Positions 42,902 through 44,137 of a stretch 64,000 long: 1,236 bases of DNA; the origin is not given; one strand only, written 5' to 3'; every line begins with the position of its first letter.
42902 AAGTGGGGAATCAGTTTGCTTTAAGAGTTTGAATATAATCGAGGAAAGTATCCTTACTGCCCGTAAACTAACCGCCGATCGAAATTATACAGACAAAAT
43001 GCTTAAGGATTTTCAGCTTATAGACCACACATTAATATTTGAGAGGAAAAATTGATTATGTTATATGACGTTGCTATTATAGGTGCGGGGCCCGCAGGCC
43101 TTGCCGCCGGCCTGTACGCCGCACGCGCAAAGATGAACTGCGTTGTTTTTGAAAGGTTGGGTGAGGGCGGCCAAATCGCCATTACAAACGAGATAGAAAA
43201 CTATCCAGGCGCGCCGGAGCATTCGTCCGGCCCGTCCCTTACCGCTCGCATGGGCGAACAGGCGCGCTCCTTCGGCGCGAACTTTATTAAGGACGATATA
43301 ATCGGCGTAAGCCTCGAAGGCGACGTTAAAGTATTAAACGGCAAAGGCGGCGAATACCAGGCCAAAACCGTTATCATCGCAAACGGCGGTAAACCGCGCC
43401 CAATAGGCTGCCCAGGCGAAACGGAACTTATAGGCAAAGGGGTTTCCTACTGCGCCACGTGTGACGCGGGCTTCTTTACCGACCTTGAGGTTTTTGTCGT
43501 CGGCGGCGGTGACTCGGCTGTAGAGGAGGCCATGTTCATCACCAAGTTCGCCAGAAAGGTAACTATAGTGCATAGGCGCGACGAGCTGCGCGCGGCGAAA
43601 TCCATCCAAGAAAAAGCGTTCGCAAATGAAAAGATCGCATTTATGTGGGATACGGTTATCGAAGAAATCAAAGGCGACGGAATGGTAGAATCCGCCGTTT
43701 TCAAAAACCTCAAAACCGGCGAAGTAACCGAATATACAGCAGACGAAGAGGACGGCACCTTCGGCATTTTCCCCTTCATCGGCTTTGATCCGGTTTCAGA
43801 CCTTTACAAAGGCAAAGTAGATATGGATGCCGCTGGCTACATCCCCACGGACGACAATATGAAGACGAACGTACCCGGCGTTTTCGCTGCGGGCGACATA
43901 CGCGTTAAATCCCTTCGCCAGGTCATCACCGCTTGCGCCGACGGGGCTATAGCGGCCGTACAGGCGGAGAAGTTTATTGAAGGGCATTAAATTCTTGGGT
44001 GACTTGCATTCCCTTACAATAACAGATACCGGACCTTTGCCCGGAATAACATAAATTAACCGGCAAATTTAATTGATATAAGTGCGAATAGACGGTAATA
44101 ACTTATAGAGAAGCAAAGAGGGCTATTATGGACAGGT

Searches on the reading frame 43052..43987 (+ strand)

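Call 84: search_protein_families(library=pfam, proteins=[window:43052-43987:+], max_evalue=0.0001)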
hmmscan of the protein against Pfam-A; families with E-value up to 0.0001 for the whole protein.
window:43052-43987:+ (312 aa): 9 families
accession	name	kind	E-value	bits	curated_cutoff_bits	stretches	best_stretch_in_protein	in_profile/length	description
PF07992.20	Pyr_redox_2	-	2.9e-52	178.3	26.1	1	5-298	1-291/291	Pyridine nucleotide-disulphide oxidoreductase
PF13738.12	Pyr_redox_3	-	1.2e-22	80.9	30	1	83-281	104-305/305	Pyridine nucleotide-disulphide oxidoreductase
PF00070.33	Pyr_redox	-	2.5e-17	63.6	22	1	147-217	2-79/82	Pyridine nucleotide-disulphide oxidoreductase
PF01266.30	DAO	-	9.8e-08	32.3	27.9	0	6-36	1-31/353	FAD dependent oxidoreductase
PF00890.30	FAD_binding_2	-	1.8e-06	27.9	20.4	1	6-43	1-39/414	FAD binding domain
PF03486.20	HI0933_like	-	7.8e-06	25.9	50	0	6-38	2-34/244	HI0933-like protein Rossmann domain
PF13450.12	NAD_binding_8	-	1.8e-05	25.3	21.9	1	9-68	1-56/68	NAD(P)-binding Rossmann-like domain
PF01946.23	Thi4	-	1.9e-05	24.5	26.2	0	3-40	16-55/235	Thi4 family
PF01134.28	GIDA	-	5.6e-05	22.8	22.1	0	6-33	1-28/391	Glucose inhibited division protein A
